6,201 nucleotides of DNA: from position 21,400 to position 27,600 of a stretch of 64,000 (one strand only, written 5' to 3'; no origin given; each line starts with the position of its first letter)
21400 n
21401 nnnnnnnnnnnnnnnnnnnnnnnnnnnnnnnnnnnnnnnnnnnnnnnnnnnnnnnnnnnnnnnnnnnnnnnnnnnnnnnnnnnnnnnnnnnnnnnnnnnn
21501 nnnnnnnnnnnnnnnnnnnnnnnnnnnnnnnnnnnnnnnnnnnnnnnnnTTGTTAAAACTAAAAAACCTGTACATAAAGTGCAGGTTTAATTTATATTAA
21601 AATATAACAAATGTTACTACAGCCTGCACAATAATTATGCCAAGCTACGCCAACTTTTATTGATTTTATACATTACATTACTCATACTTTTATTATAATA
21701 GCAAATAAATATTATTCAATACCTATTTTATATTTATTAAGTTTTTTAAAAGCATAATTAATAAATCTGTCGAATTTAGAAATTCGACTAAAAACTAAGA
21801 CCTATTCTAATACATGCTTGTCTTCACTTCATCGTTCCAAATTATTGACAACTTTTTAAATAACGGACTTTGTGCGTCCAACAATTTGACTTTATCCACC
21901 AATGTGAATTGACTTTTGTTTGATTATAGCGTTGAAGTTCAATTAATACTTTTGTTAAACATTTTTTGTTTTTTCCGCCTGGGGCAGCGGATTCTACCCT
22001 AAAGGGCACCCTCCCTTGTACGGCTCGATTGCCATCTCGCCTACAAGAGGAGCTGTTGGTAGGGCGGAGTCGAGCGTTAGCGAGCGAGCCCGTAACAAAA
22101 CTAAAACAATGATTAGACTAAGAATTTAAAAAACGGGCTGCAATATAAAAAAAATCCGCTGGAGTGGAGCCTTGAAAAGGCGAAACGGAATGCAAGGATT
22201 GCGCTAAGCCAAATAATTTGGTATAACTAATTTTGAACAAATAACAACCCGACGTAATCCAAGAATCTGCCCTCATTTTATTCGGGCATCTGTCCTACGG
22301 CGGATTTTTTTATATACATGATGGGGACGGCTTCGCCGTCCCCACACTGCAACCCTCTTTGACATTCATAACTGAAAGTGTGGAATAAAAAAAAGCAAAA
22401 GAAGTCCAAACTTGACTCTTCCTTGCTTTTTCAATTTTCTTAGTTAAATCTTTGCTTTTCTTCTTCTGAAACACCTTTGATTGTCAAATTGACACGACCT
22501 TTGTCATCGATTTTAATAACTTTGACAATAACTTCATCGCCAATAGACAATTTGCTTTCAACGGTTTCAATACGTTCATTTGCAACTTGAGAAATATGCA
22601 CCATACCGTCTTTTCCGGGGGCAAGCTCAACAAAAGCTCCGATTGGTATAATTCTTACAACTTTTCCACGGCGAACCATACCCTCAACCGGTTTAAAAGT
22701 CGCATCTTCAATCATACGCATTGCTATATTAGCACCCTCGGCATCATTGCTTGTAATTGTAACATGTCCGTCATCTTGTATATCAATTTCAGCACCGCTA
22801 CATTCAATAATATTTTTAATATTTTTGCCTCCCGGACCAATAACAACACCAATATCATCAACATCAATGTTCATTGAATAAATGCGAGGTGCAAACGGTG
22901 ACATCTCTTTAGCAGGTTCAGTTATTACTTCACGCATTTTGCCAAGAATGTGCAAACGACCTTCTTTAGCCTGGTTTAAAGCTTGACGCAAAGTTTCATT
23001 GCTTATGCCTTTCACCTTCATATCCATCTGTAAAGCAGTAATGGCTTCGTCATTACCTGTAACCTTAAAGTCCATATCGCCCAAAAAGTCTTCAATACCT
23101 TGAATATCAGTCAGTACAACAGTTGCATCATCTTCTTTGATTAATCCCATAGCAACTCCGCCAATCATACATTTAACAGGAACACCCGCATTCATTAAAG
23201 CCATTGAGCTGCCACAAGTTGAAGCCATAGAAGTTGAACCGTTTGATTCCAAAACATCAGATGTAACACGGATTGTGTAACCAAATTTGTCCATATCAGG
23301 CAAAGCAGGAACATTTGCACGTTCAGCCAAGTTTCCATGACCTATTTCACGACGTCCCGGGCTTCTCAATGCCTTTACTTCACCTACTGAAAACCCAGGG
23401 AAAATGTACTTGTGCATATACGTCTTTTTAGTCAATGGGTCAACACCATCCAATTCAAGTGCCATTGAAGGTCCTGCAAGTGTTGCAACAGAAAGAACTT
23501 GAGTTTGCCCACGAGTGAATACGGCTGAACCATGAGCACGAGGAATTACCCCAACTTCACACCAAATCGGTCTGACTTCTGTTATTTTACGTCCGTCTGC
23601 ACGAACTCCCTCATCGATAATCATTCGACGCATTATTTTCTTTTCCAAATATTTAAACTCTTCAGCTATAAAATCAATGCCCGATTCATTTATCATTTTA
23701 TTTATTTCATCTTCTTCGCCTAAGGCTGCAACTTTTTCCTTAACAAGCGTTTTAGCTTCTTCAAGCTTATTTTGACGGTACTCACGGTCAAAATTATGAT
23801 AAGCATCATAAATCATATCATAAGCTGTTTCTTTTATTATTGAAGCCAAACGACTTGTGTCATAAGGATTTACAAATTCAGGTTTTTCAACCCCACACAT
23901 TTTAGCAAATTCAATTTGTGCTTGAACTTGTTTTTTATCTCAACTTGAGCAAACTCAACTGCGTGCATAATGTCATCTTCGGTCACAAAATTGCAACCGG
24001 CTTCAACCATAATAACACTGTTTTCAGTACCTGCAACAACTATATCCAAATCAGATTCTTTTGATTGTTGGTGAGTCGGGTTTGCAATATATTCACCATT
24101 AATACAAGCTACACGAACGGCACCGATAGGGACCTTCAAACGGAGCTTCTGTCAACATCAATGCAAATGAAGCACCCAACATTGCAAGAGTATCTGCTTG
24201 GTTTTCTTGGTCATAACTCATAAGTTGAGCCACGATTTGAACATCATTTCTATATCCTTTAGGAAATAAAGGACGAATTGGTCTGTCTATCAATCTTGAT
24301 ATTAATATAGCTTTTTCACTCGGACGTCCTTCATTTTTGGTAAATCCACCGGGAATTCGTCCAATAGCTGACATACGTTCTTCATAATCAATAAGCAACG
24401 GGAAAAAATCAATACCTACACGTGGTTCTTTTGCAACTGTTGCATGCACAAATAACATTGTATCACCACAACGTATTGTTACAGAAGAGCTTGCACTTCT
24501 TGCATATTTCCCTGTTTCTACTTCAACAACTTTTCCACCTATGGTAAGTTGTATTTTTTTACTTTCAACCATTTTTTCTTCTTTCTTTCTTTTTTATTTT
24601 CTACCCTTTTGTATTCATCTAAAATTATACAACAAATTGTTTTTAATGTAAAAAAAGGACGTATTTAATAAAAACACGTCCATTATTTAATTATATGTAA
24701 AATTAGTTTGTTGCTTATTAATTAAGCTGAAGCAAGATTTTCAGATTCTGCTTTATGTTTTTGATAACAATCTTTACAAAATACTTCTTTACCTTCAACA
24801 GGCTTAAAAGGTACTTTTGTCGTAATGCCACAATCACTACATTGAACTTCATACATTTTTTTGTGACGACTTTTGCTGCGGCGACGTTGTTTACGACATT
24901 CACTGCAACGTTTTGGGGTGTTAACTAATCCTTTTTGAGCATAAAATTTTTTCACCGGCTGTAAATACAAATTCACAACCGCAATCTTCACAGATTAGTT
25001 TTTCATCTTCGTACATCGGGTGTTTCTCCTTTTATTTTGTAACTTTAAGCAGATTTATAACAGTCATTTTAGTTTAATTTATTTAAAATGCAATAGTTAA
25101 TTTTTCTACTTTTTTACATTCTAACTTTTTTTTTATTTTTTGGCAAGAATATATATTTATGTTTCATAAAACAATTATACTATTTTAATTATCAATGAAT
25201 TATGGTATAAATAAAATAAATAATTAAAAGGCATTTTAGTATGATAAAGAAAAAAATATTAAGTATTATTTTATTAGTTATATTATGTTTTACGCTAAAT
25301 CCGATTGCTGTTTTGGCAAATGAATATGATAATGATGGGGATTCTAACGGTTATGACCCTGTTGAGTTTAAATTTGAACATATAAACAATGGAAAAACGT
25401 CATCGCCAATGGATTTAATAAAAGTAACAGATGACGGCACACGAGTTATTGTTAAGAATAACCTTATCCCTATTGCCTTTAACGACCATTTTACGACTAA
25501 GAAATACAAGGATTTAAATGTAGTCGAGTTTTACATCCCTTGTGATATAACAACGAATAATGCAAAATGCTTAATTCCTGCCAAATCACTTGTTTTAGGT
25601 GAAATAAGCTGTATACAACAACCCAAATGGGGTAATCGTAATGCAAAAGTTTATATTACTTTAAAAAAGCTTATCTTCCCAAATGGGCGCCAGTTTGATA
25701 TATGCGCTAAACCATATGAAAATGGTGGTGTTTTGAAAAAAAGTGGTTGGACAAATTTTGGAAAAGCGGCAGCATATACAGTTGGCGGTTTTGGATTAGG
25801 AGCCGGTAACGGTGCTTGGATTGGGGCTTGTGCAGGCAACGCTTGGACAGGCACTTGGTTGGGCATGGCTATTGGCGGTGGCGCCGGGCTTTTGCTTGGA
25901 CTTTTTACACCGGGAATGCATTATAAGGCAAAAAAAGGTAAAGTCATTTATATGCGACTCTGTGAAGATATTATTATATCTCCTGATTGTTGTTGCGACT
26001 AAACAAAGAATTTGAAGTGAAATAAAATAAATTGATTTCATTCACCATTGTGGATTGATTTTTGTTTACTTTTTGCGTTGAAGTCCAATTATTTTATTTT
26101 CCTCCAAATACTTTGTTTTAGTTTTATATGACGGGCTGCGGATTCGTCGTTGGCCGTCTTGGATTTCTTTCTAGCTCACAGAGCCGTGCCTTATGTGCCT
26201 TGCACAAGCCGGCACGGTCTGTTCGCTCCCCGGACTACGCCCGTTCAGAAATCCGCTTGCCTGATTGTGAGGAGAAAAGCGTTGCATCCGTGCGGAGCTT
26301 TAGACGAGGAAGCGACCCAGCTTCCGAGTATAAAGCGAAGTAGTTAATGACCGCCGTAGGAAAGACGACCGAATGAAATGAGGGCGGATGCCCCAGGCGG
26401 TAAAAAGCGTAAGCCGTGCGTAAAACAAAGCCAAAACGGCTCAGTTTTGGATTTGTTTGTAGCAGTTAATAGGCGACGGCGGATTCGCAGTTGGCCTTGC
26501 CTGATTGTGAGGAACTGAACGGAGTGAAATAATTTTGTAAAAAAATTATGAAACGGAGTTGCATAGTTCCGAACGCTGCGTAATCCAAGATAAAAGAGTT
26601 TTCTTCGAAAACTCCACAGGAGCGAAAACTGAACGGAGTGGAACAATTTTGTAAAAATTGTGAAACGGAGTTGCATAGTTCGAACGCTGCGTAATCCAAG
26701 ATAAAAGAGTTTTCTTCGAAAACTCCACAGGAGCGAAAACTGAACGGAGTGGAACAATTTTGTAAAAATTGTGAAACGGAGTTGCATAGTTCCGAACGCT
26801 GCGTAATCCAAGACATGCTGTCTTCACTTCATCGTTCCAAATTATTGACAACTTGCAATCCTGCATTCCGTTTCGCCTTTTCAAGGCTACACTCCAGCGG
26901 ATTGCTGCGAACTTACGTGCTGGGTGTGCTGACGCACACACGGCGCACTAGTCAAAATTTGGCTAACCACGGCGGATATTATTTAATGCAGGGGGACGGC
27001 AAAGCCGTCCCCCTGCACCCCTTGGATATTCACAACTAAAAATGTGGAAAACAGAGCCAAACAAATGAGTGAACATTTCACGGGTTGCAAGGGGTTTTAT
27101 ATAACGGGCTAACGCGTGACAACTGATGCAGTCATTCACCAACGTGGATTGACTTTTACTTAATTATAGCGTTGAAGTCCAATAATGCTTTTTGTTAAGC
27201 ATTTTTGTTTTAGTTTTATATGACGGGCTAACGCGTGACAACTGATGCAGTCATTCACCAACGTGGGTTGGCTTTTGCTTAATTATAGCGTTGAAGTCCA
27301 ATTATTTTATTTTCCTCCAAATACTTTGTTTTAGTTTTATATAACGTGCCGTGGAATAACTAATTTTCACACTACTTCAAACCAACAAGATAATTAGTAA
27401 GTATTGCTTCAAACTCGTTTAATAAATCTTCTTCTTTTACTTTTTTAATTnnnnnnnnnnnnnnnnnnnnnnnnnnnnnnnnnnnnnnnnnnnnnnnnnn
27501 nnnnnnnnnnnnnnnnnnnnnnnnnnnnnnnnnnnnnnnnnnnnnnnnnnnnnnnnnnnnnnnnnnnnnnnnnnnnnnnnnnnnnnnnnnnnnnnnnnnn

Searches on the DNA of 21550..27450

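Call 16: search_rna_families(source=window, start=21550, end=27450, threshold=evalue, max_evalue=5, show_alignments=3)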
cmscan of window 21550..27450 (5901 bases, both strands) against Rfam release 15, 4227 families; matches with E-value up to 5: 6.
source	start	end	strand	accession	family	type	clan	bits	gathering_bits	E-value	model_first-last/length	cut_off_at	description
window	24645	24759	-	RF00558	L20_leader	Cis-reg; leader;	-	26.3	58.7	0.054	1-127/127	no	Ribosomal protein L20 leader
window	26643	26783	-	RF02920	Fusobacteriales-1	Cis-reg;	-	25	52.1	3.5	1-113/113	no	Fusobacteriales-1 RNA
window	24651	24692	-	RF02451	ncr1241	Gene; sRNA;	-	24.9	60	0.67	1-63/63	no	Bacillus sRNA ncr1241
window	26865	26946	-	RF00008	Hammerhead_3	Gene; ribozyme;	CL00010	18.1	48.5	5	1-54/54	no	Hammerhead ribozyme (type III)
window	23876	23919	+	RF00032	Histone3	Cis-reg;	-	15.6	34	3.2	1-46/46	no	Histone 3' UTR stem-loop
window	26429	26659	-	RF02894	S35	Gene; sRNA;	-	14.2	69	3.9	1-270/270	no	Staphylococcus sRNA 35 (srn_0335)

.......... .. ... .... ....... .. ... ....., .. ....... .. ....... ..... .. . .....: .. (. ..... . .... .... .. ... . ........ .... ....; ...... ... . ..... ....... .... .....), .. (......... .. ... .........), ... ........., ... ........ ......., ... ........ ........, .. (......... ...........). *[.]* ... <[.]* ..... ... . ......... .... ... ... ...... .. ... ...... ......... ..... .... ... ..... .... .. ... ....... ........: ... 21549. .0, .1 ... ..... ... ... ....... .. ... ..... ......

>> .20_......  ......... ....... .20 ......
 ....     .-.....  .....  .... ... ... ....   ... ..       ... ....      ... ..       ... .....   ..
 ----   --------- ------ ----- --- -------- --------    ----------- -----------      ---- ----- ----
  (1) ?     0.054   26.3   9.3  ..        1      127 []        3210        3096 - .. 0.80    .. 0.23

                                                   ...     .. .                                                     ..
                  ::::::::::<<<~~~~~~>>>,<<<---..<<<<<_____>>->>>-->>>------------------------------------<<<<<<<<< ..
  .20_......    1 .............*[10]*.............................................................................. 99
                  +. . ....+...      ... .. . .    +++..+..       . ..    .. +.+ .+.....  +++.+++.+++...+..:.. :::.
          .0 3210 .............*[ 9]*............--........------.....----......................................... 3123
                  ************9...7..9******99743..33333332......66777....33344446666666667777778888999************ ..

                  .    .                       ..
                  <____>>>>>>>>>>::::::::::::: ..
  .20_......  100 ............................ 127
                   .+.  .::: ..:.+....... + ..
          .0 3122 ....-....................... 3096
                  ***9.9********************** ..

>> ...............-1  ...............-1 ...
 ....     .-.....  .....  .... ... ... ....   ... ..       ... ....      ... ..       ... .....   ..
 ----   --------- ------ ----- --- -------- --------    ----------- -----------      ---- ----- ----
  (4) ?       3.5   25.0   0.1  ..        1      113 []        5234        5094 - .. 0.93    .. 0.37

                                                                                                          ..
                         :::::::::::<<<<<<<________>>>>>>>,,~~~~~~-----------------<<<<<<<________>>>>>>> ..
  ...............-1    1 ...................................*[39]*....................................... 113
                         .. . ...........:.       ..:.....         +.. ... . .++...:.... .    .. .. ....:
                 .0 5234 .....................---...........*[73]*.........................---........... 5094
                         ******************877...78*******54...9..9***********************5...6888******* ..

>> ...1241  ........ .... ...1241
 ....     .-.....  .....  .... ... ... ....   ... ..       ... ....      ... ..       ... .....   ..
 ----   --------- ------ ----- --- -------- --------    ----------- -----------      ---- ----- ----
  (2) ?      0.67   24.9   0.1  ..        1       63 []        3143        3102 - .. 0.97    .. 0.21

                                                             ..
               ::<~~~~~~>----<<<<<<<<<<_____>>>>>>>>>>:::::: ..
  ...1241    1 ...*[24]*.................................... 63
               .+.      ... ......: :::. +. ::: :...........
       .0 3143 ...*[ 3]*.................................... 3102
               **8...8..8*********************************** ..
